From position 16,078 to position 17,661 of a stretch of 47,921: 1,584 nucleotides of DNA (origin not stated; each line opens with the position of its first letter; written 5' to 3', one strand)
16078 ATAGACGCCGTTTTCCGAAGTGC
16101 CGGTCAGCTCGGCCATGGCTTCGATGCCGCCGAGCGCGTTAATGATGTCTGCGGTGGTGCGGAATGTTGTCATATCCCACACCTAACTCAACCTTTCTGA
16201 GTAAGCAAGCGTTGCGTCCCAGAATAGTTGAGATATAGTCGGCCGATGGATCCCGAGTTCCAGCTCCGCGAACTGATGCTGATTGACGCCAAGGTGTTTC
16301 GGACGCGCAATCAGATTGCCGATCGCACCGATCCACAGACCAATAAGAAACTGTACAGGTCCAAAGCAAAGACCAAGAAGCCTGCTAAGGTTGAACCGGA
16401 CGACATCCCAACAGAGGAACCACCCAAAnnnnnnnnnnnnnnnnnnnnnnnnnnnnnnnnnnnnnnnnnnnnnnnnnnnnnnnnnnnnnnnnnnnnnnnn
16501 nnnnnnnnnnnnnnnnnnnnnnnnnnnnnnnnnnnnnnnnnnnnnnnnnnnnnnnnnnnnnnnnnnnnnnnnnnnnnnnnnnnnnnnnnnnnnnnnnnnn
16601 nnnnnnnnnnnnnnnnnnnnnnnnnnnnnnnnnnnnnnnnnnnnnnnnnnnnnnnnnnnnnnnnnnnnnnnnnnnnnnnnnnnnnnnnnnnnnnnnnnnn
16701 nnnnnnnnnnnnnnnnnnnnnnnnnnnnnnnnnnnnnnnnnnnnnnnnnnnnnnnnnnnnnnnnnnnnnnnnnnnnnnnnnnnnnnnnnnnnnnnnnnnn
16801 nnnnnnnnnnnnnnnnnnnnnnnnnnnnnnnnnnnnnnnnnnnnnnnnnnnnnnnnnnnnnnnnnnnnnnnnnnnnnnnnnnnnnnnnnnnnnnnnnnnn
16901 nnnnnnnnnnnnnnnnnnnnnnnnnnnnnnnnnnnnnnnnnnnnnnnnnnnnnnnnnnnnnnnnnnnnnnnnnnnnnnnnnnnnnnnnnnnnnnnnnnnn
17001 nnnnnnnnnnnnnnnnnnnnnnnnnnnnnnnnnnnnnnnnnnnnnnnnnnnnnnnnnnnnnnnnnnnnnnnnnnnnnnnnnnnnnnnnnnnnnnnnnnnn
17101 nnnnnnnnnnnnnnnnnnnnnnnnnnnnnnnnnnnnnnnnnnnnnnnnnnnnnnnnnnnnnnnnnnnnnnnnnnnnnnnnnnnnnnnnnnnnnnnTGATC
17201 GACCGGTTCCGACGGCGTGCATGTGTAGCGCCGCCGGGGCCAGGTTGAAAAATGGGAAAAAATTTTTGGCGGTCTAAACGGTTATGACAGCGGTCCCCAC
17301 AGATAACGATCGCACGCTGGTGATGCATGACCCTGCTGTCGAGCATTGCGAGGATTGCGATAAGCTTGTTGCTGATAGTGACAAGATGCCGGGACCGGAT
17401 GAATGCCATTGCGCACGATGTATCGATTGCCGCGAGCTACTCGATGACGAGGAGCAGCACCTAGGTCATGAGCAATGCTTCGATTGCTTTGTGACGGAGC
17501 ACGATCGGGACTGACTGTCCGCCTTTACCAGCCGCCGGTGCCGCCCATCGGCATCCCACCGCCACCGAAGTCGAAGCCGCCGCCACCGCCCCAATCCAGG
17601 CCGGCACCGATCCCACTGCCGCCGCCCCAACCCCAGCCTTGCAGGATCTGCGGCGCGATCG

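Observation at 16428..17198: Phage-encoded secreted protein with a PEP-CTERM/VPLPA-CTERM exosortase sorting signal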

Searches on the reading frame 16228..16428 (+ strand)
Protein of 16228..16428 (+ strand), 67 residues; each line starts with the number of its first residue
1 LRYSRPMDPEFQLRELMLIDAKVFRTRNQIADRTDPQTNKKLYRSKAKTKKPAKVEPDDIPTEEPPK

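Call 5: search_protein_families(library=phrogs, proteins=[window:16228-16428:+], max_evalue=1)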
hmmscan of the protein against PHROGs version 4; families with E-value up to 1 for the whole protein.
window:16228-16428:+ (67 aa): 1 family
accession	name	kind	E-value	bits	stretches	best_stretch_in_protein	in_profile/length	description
phrog_32439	-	unknown function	0.03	15.8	1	7-62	23-78/83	-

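Call 54: search_protein_families(library=pfam, proteins=[window:16246-16428:+], max_evalue=0.01)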
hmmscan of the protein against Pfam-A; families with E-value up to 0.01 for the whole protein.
window:16246-16428:+ (61 aa): 0 families

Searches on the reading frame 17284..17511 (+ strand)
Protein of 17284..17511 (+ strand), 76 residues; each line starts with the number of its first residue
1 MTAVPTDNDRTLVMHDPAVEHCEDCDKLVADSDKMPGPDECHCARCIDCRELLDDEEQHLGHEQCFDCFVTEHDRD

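Call 5: search_protein_families(library=phrogs, proteins=[window:17284-17511:+], max_evalue=1)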
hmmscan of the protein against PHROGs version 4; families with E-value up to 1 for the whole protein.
window:17284-17511:+ (76 aa): 1 family
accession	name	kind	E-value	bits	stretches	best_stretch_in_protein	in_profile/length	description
phrog_54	-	other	0.013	16.7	1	15-59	29-70/75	DksA-like zinc-finger protein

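Call 54: search_protein_families(library=pfam, proteins=[window:17284-17511:+], max_evalue=0.01)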
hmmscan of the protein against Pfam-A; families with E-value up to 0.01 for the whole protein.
window:17284-17511:+ (76 aa): 0 families
